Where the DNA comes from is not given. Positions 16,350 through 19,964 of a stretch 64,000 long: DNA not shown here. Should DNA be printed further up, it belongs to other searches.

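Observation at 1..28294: Expanded paralogous family of secreted HExxH (DUF1570 / peptidase-MA-like) proteins with swapped N-terminal modules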

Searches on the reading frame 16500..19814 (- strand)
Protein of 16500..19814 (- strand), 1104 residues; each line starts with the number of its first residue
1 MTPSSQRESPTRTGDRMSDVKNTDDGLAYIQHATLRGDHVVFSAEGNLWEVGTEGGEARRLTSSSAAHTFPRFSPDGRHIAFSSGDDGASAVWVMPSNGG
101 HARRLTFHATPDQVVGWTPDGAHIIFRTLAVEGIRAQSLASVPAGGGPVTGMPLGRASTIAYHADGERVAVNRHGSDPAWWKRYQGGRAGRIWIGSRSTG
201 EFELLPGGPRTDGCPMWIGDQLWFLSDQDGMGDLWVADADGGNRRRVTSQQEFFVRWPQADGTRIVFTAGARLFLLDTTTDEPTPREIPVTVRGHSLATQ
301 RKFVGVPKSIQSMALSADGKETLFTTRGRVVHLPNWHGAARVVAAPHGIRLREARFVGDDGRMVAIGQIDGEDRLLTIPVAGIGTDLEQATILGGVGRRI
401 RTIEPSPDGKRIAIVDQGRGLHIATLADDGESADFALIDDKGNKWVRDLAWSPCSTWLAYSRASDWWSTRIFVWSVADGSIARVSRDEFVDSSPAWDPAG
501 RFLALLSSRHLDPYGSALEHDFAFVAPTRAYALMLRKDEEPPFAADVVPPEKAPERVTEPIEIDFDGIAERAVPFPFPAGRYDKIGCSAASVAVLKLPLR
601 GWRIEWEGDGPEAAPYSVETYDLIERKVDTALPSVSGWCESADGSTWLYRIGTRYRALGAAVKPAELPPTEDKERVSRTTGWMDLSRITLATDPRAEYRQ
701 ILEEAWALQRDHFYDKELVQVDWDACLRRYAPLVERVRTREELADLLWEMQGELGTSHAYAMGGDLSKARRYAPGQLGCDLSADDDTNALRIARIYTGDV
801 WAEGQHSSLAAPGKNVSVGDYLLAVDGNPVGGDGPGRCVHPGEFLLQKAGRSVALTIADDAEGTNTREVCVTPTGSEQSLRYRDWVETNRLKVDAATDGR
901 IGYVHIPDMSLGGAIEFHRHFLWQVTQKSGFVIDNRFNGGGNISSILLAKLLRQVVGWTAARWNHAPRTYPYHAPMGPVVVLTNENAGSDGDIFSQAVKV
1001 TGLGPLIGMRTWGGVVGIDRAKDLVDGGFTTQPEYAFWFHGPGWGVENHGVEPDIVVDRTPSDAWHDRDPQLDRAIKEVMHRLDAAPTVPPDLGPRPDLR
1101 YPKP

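Call 9: search_protein_families(library=pfam, proteins=[window:16500-19814:-], max_evalue=0.01)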
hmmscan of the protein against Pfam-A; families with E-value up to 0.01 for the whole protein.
window:16500-19814:- (1104 aa): 6 families
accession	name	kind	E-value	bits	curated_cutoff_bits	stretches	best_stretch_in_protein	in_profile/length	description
PF03572.23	Peptidase_S41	-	4.6e-26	91.8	24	1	900-1057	1-165/165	Peptidase family S41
PF14684.11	Tricorn_C1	-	9.3e-23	80.3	24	1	694-752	1-59/59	Tricorn protease C1 domain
PF14685.13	PDZ_Tricorn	-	3.3e-17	62.7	25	1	775-871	1-88/88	Tricorn protease PDZ domain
PF07676.18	PD40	-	1.3e-08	35.1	20.9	1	59-94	2-38/38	WD40-like Beta Propeller Repeat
PF25174.1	Beta-prop_THOC3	-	5.1e-07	29.4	305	1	391-461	207-272/272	THOC3 beta-propeller domain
PF00930.27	DPPIV_N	-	0.00016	21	22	0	443-488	42-82/354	Dipeptidyl peptidase IV (DPP IV) N-terminal region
